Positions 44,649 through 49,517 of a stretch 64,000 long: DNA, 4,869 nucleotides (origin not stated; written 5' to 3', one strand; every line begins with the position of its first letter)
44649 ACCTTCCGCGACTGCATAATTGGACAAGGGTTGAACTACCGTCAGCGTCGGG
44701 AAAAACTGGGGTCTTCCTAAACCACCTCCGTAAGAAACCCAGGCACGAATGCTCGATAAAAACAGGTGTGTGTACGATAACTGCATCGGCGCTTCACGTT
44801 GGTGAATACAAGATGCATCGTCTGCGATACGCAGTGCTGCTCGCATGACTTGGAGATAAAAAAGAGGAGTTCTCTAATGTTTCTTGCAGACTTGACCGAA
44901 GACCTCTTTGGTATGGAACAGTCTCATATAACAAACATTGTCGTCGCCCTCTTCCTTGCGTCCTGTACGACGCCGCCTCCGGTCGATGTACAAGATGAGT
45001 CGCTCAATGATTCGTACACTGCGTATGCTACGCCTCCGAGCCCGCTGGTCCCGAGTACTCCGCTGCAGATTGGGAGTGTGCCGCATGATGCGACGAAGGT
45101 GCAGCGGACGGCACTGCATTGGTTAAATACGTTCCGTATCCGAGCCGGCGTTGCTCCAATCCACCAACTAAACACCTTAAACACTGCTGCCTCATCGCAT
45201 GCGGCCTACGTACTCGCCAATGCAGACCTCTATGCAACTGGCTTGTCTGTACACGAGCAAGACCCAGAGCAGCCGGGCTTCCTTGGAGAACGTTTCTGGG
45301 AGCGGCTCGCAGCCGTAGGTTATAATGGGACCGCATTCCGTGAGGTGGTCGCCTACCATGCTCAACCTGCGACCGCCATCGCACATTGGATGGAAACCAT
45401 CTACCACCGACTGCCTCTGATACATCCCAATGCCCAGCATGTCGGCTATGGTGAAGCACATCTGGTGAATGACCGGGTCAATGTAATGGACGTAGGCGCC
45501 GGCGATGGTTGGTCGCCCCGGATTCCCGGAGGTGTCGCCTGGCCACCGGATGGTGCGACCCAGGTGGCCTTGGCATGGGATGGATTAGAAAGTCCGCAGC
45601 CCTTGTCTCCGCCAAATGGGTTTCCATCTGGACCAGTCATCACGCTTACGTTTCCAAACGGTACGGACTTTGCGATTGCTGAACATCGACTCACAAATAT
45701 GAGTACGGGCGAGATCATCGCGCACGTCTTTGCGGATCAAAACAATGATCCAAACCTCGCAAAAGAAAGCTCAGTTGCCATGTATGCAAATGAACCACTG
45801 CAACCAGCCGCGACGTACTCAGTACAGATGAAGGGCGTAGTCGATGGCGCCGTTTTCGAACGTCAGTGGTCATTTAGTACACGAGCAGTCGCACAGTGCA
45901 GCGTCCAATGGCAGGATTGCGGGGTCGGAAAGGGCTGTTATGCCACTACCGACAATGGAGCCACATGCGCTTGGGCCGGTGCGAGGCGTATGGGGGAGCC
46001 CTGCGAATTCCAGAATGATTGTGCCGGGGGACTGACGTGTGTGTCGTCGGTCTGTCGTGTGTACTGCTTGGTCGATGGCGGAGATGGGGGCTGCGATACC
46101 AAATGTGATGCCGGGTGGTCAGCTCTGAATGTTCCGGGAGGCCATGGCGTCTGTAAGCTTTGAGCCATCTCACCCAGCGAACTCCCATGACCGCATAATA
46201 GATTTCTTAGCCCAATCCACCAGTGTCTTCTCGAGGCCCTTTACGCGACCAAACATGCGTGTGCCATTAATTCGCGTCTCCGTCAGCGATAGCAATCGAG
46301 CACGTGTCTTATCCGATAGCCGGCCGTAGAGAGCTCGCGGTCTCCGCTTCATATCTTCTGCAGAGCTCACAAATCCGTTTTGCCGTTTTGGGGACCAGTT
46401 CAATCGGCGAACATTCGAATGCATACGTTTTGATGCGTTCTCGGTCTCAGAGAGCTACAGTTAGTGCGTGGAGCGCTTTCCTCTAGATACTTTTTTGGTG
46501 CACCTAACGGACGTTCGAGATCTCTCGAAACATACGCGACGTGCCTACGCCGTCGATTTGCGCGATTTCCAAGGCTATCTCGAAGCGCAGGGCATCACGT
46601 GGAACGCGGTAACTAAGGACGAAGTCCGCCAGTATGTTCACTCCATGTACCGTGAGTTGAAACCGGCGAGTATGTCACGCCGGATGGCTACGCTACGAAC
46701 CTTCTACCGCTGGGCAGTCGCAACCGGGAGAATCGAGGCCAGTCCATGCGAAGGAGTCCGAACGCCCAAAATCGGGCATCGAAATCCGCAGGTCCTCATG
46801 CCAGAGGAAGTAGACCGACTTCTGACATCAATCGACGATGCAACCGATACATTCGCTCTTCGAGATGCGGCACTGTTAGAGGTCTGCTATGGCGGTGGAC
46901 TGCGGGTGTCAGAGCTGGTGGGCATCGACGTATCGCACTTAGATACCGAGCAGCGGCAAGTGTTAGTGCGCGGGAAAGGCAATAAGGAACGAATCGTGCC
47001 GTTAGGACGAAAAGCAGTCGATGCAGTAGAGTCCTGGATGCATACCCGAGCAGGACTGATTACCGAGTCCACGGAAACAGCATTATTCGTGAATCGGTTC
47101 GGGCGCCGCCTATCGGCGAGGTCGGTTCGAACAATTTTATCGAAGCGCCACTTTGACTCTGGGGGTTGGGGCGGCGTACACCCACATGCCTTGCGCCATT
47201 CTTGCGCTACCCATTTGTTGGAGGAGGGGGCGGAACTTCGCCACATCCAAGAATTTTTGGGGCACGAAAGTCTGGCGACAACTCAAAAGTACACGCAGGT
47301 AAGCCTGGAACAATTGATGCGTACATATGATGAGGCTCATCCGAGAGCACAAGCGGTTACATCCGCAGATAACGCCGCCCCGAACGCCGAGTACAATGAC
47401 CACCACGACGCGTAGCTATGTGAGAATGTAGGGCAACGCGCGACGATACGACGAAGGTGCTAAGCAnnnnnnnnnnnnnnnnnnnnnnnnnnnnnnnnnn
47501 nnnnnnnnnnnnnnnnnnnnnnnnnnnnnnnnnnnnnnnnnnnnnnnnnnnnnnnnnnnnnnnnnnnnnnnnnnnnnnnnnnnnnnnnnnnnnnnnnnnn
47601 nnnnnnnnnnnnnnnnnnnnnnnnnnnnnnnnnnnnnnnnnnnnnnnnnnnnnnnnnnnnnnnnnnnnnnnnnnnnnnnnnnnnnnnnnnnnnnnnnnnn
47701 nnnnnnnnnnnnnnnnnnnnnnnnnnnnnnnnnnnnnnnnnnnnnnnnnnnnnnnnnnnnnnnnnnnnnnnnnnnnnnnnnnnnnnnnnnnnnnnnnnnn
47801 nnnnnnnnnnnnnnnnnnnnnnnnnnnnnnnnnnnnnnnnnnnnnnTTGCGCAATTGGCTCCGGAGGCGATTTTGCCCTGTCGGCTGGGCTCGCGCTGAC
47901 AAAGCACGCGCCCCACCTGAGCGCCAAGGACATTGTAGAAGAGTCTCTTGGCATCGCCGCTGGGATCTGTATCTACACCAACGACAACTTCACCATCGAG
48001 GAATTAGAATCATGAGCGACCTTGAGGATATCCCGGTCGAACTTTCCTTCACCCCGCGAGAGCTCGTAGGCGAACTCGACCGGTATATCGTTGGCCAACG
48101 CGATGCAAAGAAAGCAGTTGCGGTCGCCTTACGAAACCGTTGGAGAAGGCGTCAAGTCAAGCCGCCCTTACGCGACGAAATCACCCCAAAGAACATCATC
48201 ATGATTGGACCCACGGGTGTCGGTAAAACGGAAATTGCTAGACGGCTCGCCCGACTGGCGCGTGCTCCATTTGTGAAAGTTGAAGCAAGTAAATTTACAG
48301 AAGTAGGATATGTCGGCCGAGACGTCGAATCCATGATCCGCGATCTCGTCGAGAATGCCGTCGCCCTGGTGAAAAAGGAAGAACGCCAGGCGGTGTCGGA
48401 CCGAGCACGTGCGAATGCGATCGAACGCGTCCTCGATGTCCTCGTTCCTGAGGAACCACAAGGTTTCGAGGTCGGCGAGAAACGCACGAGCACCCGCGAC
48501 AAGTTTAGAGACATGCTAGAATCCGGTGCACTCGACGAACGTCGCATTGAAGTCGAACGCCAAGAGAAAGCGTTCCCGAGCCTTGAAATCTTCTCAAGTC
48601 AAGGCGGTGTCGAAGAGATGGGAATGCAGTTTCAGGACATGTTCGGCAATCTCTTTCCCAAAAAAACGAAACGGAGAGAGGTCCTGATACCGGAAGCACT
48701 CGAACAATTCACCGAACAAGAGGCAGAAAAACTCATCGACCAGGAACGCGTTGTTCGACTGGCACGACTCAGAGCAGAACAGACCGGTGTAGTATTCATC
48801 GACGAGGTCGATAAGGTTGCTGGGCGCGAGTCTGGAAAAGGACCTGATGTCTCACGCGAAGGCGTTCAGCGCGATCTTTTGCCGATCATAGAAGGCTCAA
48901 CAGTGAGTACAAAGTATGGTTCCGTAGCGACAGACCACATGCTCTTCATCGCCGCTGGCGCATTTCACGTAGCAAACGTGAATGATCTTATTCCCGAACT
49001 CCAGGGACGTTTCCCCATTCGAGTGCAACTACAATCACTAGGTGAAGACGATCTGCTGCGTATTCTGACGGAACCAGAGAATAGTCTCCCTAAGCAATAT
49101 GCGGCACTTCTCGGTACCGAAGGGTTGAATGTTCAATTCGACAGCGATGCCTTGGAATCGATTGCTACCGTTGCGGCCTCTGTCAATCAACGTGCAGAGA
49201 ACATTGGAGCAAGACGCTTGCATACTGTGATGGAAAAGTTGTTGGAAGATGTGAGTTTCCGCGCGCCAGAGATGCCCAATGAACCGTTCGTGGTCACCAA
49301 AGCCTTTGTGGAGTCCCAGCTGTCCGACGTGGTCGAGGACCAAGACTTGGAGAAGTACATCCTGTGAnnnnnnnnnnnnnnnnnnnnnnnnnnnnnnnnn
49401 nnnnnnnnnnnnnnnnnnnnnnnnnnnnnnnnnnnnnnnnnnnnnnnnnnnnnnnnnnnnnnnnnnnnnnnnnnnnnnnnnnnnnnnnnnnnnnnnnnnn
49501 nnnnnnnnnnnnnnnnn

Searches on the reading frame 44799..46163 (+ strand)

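Call 47: search_protein_families(library=pfam, proteins=[window:44799-46163:+], max_evalue=0.00001)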
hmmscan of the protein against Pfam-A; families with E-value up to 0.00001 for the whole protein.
window:44799-46163:+ (454 aa): 1 family
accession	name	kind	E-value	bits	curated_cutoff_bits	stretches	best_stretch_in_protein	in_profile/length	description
PF00188.32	CAP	-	8.8e-10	39.9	21.1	1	109-218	4-101/117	Cysteine-rich secretory protein family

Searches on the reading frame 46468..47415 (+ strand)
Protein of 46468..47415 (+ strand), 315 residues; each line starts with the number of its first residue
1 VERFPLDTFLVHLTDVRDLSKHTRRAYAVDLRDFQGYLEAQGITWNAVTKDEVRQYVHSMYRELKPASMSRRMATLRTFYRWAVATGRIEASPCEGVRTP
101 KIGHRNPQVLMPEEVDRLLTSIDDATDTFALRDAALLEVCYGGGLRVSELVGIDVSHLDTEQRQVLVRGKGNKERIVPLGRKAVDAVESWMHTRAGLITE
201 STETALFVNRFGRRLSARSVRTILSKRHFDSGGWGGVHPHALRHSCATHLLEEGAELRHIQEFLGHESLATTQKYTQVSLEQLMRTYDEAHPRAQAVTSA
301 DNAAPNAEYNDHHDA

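Call 47: search_protein_families(library=pfam, proteins=[window:46468-47415:+], max_evalue=0.00001)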
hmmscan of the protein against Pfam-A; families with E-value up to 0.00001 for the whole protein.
window:46468-47415:+ (315 aa): 3 families
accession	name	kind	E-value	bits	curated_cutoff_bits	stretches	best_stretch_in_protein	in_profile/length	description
PF00589.27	Phage_integrase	-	6e-47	160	27.1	1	109-279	2-169/172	Phage integrase family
PF02899.23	Phage_int_SAM_1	-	8.2e-19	68.1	22.3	1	6-86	1-82/83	Phage integrase, N-terminal SAM-like domain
PF13495.12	Phage_int_SAM_4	-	4.2e-06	27.5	27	0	15-84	10-79/85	Phage integrase, N-terminal SAM-like domain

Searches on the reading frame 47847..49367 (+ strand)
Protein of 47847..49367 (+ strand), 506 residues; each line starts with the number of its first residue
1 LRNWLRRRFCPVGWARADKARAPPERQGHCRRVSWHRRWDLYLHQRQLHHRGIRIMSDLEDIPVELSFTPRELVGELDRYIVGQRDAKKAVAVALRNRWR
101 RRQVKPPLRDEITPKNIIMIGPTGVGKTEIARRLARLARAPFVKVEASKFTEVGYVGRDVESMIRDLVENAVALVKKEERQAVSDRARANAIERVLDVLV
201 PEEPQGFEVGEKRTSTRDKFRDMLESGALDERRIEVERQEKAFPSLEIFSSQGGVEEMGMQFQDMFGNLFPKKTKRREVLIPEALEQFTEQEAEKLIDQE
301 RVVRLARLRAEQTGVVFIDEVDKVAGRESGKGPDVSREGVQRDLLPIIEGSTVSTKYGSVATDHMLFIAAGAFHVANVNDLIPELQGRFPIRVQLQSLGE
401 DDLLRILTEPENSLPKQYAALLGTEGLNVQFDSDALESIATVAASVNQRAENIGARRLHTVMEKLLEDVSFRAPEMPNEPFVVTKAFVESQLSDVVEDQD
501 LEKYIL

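Call 47: search_protein_families(library=pfam, proteins=[window:47847-49367:+], max_evalue=0.00001)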
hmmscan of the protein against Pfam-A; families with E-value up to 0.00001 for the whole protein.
window:47847-49367:+ (506 aa): 5 families
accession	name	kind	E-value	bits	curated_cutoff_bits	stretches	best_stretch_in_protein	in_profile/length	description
PF07724.20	AAA_2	-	1.2e-31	110.4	27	2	262-392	23-166/166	AAA domain (Cdc48 subfamily)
PF00004.35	AAA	-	1.1e-16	61.9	21.2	2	305-395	49-129/131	ATPase family associated with various cellular activities (AAA)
PF13401.12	AAA_22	-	5.3e-07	30.5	27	0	115-199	6-88/130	AAA domain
PF07728.20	AAA_5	-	9e-07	29.4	22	0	116-152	1-38/139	AAA domain (dynein-related subfamily)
PF13191.12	AAA_16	-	9.7e-06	26.6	32.6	0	114-231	24-131/167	AAA ATPase domain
